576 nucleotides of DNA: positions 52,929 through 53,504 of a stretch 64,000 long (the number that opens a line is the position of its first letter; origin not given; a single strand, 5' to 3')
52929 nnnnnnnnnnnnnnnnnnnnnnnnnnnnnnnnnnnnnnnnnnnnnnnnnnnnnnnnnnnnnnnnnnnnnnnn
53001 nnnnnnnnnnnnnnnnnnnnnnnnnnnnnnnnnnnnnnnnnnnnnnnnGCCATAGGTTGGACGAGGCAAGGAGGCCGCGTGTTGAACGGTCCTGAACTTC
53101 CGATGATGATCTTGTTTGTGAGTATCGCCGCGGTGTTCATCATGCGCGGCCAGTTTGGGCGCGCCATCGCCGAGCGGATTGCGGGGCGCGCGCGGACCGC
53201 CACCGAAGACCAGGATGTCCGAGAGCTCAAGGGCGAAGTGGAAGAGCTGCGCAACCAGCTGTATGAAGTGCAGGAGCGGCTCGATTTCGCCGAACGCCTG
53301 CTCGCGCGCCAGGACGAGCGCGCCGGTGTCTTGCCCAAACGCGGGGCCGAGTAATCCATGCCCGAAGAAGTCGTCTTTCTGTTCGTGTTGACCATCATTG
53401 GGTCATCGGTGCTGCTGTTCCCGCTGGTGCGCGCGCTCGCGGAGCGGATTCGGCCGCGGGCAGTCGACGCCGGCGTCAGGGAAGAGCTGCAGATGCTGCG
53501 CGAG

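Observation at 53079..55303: Tandem array of five diverged PspB-like small membrane proteins fused into an operon with PspA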

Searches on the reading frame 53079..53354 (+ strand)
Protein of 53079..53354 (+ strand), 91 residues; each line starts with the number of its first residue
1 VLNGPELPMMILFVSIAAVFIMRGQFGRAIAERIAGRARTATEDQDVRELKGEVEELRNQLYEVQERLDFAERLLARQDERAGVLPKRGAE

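Call 3: search_protein_families(library=pfam, max_evalue=10, proteins=[window:53079-53354:+])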
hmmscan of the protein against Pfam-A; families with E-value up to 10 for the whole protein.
window:53079-53354:+ (91 aa): 8 families
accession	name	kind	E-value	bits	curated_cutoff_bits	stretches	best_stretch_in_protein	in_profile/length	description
PF16331.10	TolA_bind_tri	-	0.0011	19.5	30.1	1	44-67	31-54/76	TolA binding protein trimerisation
PF20570.3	DUF6779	-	0.0099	17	28.1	1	36-73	62-98/108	Domain of unknown function (DUF6779)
PF20567.3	DUF6776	-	0.021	15.3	27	1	43-84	15-56/149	Family of unknown function (DUF6776)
PF20975.2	DGCcoil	-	0.044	13.4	26.7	1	19-72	283-336/359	DGC-associated coil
PF18504.6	Csm1_N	-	0.059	14.2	26.3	1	40-68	36-64/70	Csm1 N-terminal domain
PF20315.3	DUF6611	-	0.091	13.3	27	1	6-78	73-145/168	Family of unknown function (DUF6611)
PF13600.11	DUF4140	-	0.11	13.3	27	1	37-73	57-93/98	N-terminal domain of unknown function (DUF4140)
PF19697.4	Atg11_middle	-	0.2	12.3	26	1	39-67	36-64/79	Atg11 middle domain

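Call 4: search_protein_families(library=ncbifam, max_evalue=10, proteins=[window:53079-53354:+])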
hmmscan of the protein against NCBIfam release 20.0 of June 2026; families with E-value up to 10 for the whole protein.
window:53079-53354:+ (91 aa): 4 families
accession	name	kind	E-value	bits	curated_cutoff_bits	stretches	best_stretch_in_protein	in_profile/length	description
NF058560.1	FblAmlydTptrFapF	equivalog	0.082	11.7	700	1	29-79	8-58/420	fibril amyloid transporter FapF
TIGR03930.1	WXG100_ESAT6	subfamily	0.096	12.9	44.85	1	29-82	36-88/90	WXG100 family type VII secretion target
NF005395.0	PRK06940.1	subfamily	0.12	11.8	280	1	19-66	7-54/276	SDR family oxidoreductase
NF010758.0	PRK14161.1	equivalog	0.21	11.3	206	1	39-77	20-58/178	nucleotide exchange factor GrpE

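Call 6: find_homologous_proteins(query=A1, max_evalue=0.001)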
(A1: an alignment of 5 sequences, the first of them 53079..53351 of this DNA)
Query A1 (5 sequences) (91 aa, profile of the alignment): 7593 proteins with E <= 0.001 among 8000 candidates; the best 120 are listed.
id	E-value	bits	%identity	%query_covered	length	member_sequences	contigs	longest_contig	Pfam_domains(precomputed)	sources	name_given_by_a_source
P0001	4.3e-34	134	-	-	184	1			-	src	-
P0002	7.9e-31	124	45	57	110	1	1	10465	-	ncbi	-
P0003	9.1e-30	120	41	71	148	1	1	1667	-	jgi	-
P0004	5.3e-29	118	100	100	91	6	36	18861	-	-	-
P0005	1.2e-28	117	97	100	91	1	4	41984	-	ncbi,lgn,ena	-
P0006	2.6e-27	112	38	84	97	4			-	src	-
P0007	3.5e-27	112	38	87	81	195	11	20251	-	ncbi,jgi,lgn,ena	jgi:hypothetical protein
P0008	4.7e-27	112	36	87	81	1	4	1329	-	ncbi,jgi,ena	-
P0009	4.9e-27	112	41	90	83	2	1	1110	-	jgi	-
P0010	5.4e-27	111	39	84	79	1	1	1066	-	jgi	jgi:hypothetical protein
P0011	6.3e-27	111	39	87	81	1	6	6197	-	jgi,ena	jgi:hypothetical protein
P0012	9.8e-27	111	38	87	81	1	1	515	-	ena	-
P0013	1.2e-26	110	36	87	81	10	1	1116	-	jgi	-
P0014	1.2e-26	110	38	87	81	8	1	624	-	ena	-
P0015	1.6e-26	110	40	84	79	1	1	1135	-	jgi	jgi:uncharacterized protein YlxW (UPF0749 family)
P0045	1.5e-25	107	45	89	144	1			-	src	-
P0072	3.7e-25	106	36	84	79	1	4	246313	-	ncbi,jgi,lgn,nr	ncbi:MAG TPA: hypothetical protein VGQ18_09450 [Gemmatimonadales bacterium]|jgi:ubiquinone biosynthe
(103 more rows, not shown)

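Call 8: find_related_loci(query=A1, collection=genome_contigs, flank=6000)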
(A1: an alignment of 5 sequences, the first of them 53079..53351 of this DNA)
Query A1 (91 aa) in genome_contigs; peptide patterns used: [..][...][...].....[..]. (x = any residue, [..] = any of these).
600 stretches matched a pattern (row limit reached: there are more); 429 encode a relative of the query (tblastn E <= 1e-3); the best 80 are kept; 80 distinct loci.
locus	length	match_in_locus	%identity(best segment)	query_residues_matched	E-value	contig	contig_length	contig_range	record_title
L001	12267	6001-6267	69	1-91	6e-37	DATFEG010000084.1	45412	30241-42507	MAG TPA_asm: Gemmatimonadales bacterium isolate SMAG_U8601 k141_1308426, whole genome shotgun sequence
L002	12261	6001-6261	62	1-91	3e-33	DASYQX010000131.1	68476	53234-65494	MAG TPA_asm: Gemmatimonadales bacterium isolate SMAG_U4496 k141_3315663, whole genome shotgun sequence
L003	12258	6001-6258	67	1-88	5e-32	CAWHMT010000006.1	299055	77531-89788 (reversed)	MAG: uncultured Gemmatimonadales bacterium isolate MFD02809.bin.1.217 genome assembly, contig: contig_39650, whole genom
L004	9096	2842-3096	66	1-87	9e-31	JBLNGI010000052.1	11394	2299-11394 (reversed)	MAG: Gemmatimonadota bacterium isolate MAG24 PRJNA1068274_bin2_renamed_51, whole genome shotgun sequence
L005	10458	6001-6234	64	1-80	7e-30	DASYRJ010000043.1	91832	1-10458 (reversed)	MAG TPA_asm: Gemmatimonadales bacterium isolate SMAG_U4508 k141_886885, whole genome shotgun sequence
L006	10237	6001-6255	54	5-89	4e-23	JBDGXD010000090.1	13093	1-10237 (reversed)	MAG: Gemmatimonadota bacterium isolate M3-22_Bin_33 M3-22_Bin_33_scaffold_13933, whole genome shotgun sequence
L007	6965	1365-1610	54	4-88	5e-23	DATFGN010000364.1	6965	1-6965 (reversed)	MAG TPA_asm: Gemmatimonadales bacterium isolate SMAG_U8664 k141_1308042, whole genome shotgun sequence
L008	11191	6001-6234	48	1-80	1e-22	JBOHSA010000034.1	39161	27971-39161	MAG: Gemmatimonadales bacterium isolate M3-S_metabat2.bin.176 k127_490860, whole genome shotgun sequence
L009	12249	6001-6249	55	5-88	1e-21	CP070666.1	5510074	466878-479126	MAG: Gemmatimonadota bacterium isolate bin75 chromosome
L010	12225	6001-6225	50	11-88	1e-19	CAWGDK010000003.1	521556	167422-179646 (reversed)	MAG: uncultured Gemmatimonadales bacterium isolate MFD02242.bin.2.247 genome assembly, contig: contig_17312, whole genom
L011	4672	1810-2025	54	10-89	8e-19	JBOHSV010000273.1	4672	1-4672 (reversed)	MAG: Gemmatimonadales bacterium isolate M3-S_metabat2.bin.235 k127_3563356, whole genome shotgun sequence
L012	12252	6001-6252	47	5-90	1e-18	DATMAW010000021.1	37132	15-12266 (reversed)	MAG TPA_asm: Gemmatimonadales bacterium isolate SMAG_U13336 k141_399082, whole genome shotgun sequence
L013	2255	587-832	48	5-86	2e-18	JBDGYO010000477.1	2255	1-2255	MAG: Gemmatimonadota bacterium isolate M3-38_Bin_121 M3-38_Bin_121_scaffold_463115, whole genome shotgun sequence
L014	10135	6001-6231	52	4-82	3e-18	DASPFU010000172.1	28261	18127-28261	MAG TPA_asm: Gemmatimonadales bacterium isolate SMAG_U16433 k141_126141, whole genome shotgun sequence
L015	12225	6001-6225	49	4-78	5e-18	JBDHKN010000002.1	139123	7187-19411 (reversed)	MAG: Gemmatimonadota bacterium isolate BHB10-38_Bin_27 BHB10-38_Bin_27_scaffold_215, whole genome shotgun sequence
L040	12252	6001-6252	44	1-80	5e-13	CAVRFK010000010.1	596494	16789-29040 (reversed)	MAG: uncultured Gemmatimonadales bacterium isolate MFD04935.bin.2.102 genome assembly, contig: contig_15728, whole genom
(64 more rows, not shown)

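Call 22: search_protein_families(library=ncbifam, alignment_id=A2, max_evalue=1)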
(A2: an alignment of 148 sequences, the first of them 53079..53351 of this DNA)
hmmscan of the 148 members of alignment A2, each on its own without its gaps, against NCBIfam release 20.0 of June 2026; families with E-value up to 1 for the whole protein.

A. member 1, window:53079-53351:+ (91 aa): 4 families
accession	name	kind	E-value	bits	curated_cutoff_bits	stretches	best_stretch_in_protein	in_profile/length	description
NF058560.1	FblAmlydTptrFapF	equivalog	0.082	11.7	700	1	29-79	8-58/420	fibril amyloid transporter FapF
TIGR03930.1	WXG100_ESAT6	subfamily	0.096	12.9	44.85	1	29-82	36-88/90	WXG100 family type VII secretion target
NF005395.0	PRK06940.1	subfamily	0.12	11.8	280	1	19-66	7-54/276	SDR family oxidoreductase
NF010758.0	PRK14161.1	equivalog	0.21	11.3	206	1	39-77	20-58/178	nucleotide exchange factor GrpE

B. families by the number of members that match (of 148 scanned): 150 families (the first 25 are shown)
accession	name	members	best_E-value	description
TIGR02976.1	phageshock_pspB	61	3.1e-05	envelope stress response membrane protein PspB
NF040576.1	T2SS_GspM_XpsM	20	0.0022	type II secretion system protein GspM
NF002024.0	PRK00846.1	16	0.015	hypothetical protein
TIGR01149.1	mtrG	15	0.016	tetrahydromethanopterin S-methyltransferase subunit MtrG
NF002556.0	PRK02119.1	12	0.069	hypothetical protein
NF006800.0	PRK09303.1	11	0.0008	histidine kinase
TIGR02978.1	phageshock_pspC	8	0.0065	envelope stress response membrane protein PspC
TIGR03142.1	cytochro_ccmI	7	0.0011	c-type cytochrome biogenesis protein CcmI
NF009648.0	PRK13182.1-4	7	0.0012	chromosome-anchoring protein RacA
NF045487.1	ASRP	6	0.018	archaea-specific SMC-related protein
NF006993.0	PRK09458.1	5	0.031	envelope stress response membrane protein PspB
NF002750.0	PRK02793.1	5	0.044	phi X174 lysis protein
NF004548.0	PRK05892.1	4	0.026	nucleoside diphosphate kinase regulator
NF053525.1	thylo_ssr2422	4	0.1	ssr2422 family thylakoid membrane protein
NF010287.0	PRK13727.1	3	0.011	type-F conjugative transfer system pilin chaperone TraQ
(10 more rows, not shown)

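Call 24: search_protein_families(library=pfam, alignment_id=A2, max_evalue=1)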
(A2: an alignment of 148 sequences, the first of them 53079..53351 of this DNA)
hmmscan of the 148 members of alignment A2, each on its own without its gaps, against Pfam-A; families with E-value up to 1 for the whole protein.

A. member 1, window:53079-53351:+ (91 aa): 8 families
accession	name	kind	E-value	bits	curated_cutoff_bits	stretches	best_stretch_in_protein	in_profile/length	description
PF16331.10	TolA_bind_tri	-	0.0011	19.5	30.1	1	44-67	31-54/76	TolA binding protein trimerisation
PF20570.3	DUF6779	-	0.0099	17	28.1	1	36-73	62-98/108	Domain of unknown function (DUF6779)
PF20567.3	DUF6776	-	0.021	15.3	27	1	43-84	15-56/149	Family of unknown function (DUF6776)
PF20975.2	DGCcoil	-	0.044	13.4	26.7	1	19-72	283-336/359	DGC-associated coil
PF18504.6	Csm1_N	-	0.059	14.2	26.3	1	40-68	36-64/70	Csm1 N-terminal domain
PF20315.3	DUF6611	-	0.091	13.3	27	1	6-78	73-145/168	Family of unknown function (DUF6611)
PF13600.11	DUF4140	-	0.11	13.3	27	1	37-73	57-93/98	N-terminal domain of unknown function (DUF4140)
PF19697.4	Atg11_middle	-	0.2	12.3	26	1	39-67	36-64/79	Atg11 middle domain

B. families by the number of members that match (of 148 scanned): 233 families (the first 25 are shown)
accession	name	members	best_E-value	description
PF19111.5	DUF5798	13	0.00091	Family of unknown function (DUF5798)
PF14077.11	WD40_alt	13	0.0056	Alternative WD40 repeat motif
PF08954.16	Trimer_CC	11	1.4e-05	Trimerisation motif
PF06667.17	PspB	11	0.025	Phage shock protein B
PF04102.17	SlyX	11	0.11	SlyX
PF16331.10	TolA_bind_tri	9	0.00039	TolA binding protein trimerisation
PF23991.1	DUF7310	9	0.007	Coiled-coil region of unknown function (DUF7310)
PF08663.15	HalX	8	0.0059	HalX domain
PF04508.17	Pox_A_type_inc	8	0.043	Viral A-type inclusion protein repeat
PF20570.3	DUF6779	7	0.0031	Domain of unknown function (DUF6779)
PF20537.3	DUF6752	7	0.0049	Domain of unknown function (DUF6752)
PF24583.1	DUF7610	7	0.0076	Domain of unknown function (DUF7610)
PF15361.11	RIC3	6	0.00021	Resistance to inhibitors of cholinesterase homologue 3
PF20567.3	DUF6776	6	0.0062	Family of unknown function (DUF6776)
PF05531.17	NPV_P10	5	0.00024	Nucleopolyhedrovirus P10 protein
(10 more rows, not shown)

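Call 31: search_protein_representatives(alignment_id=A1)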
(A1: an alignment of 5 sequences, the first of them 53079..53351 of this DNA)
Query: 5 sequences, 89 profile positions. Proteins with E-value up to 0.001 (for the whole library): 2204; up to 1e-10: 321; up to 1e-30: 1. The best 150 are listed.
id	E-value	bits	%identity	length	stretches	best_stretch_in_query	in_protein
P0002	2.5e-31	123.7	-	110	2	12-83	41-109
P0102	3.3e-25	104.1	-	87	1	1-85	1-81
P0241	3.9e-23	97.5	-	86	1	1-88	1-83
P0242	6.7e-20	87.1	-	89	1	10-84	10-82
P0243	1.7e-19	85.8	-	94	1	4-86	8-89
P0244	3.5e-19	84.8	-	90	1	1-85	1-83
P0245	6.3e-19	84.0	-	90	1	1-84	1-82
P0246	1.3e-18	82.9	-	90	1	6-85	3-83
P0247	1.8e-18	82.5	-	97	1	3-85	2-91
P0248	3.6e-18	81.5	-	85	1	10-83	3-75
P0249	7.0e-18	80.6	-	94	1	8-85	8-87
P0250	8.1e-18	80.4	-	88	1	5-84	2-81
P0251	1.2e-17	79.8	-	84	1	4-84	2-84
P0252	2.0e-17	79.2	-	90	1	2-84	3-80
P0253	2.4e-17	78.9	-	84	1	7-85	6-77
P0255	4.0e-17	78.2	-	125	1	12-89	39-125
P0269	7.0e-16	74.2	-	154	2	9-85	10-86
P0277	1.9e-15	72.8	-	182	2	11-85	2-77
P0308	2.4e-14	69.3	-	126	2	19-84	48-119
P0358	4.7e-13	65.1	-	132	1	5-85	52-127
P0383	1.3e-12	63.8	-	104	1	9-84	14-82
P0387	1.4e-12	63.7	-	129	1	9-83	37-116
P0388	1.5e-12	63.5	-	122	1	4-86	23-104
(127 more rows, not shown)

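Call 36: search_protein_families(library=pfam, max_evalue=0.01, proteins=[L040:6280-6672:+])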
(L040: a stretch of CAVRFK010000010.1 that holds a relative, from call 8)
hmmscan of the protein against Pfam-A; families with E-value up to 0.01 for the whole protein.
L040:6280-6672:+ (131 aa): 3 families
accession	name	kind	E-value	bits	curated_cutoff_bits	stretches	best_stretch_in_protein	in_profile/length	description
PF22550.1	CesT_Tir_1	-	2.2e-25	89.5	27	1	38-128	40-128/131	CesT_Tir_1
PF05932.18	CesT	-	0.00048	20.7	22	1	49-115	44-112/119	Tir chaperone protein (CesT) family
PF10722.14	YbjN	-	0.0014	19.3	22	1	49-117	47-116/126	Putative bacterial sensory transduction regulator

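Call 38: predict_structure(alignment_id=A3)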
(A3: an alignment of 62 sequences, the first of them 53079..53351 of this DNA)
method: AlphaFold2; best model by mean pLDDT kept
length: 91 residues; sequences in the alignment: 62
mean_pLDDT: 75.8   pTM: 0.34
mean pLDDT of the five models: 75.8, 73.9, 71.6, 68.2, 64.5
residues with pLDDT >= 90: 17; 70-90: 46; 50-70: 21; < 50: 7
segments of 3 or more residues with pLDDT < 50: 85-91
pLDDT, mean of each block of 10 residues (from residue 1): 76 90 77 64 74 90 89 77 49 41
secondary structure, 60 per line:
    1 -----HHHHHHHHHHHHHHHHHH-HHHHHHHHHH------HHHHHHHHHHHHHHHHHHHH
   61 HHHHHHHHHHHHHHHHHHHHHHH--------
elements in order: H6-23 H25-34 H41-83

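Call 39: search_solved_structures(query=A2, max_evalue=1, show_alignments=2)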
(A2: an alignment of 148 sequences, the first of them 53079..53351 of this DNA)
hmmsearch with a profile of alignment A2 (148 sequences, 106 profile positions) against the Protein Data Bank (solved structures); distinct sequences matched with E-value up to 1: 32.
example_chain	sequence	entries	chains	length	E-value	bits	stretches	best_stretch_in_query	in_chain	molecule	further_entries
3eff_K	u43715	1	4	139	0.0046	20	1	22-92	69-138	Voltage-gated potassium channel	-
6wiv_A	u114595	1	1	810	0.0063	19.6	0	15-81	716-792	Gamma-aminobutyric acid type B receptor subunit 1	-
6uo8_A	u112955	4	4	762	0.0064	19.6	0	15-81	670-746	Gamma-aminobutyric acid type B receptor subunit 1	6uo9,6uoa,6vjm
6w2x_A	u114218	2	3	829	0.0087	19.1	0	15-81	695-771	Gamma-aminobutyric acid type B receptor subunit 1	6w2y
7c7s_A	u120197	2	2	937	0.013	18.5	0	15-81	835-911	Gamma-aminobutyric acid type B receptor subunit 1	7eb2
6e9y_A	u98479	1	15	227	0.015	18.3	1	30-80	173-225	DHF38 filament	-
3pjs_K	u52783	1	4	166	0.019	18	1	22-92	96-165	Voltage-gated potassium channel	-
4bgn_A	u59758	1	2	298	0.022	17.8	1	11-78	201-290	VOLTAGE-GATED SODIUM CHANNEL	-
6vxo_A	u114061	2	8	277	0.026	17.6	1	19-78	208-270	NaChBac-Nav1.7VSDII chimera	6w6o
7pgf_C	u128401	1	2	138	0.038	17.1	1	14-79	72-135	Ion transporter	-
4x88_A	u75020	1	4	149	0.042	16.9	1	9-93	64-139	Ion transport protein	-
3zjz_A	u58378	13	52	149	0.042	16.9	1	9-93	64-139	ION TRANSPORT PROTEIN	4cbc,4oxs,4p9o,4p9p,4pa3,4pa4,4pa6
6vwx_A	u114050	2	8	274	0.053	16.6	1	19-78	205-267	BH1501 protein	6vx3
4p2z_A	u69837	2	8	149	0.071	16.2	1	11-93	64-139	Ion transport protein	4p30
1f6g_A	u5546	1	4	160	0.082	16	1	23-92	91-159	VOLTAGE-GATED POTASSIUM CHANNEL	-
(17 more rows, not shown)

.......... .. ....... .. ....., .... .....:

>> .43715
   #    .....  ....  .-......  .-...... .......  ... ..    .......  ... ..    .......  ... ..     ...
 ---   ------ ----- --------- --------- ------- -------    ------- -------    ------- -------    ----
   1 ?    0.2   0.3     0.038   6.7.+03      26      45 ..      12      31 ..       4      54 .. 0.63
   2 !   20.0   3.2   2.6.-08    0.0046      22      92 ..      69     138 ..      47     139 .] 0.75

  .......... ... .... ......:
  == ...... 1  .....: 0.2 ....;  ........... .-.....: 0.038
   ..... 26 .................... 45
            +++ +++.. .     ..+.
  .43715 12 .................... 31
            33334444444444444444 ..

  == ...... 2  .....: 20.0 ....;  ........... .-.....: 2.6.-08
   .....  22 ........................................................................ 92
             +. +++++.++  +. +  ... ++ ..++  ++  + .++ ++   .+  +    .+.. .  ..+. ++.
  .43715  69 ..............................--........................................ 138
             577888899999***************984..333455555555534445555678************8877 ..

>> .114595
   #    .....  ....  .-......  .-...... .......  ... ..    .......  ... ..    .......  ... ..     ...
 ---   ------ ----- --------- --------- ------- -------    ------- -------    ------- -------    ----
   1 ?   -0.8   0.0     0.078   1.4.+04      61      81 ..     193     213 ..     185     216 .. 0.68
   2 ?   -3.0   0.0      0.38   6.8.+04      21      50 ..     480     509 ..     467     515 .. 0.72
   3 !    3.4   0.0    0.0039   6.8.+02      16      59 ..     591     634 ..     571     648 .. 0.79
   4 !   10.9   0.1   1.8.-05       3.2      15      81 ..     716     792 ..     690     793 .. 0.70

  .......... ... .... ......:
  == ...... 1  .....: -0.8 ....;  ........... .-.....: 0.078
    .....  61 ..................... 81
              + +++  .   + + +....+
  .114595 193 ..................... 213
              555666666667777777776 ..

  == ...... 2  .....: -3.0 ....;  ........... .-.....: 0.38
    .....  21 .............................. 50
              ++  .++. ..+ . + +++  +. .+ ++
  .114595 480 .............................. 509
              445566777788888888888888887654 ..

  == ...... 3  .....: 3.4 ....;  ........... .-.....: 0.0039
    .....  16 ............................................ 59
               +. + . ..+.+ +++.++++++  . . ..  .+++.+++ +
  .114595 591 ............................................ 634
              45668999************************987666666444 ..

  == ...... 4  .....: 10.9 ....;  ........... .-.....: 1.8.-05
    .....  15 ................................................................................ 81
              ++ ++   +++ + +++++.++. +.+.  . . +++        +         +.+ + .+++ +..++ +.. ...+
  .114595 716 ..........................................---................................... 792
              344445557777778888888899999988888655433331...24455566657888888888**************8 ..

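Call 44: fold_search(model_id=the predicted structure, library=pdb)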
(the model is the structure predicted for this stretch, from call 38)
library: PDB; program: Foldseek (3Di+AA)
matches with E <= 10: 1; with E <= 0.001: 0
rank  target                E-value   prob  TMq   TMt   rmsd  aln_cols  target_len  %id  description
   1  6urs_MODEL_1_A        4.5e+00  0.07  0.20  0.29   6.2        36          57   22  Sleeping Beauty transposase PAI subdomain mutant - H19Y (released 2020-10-28)
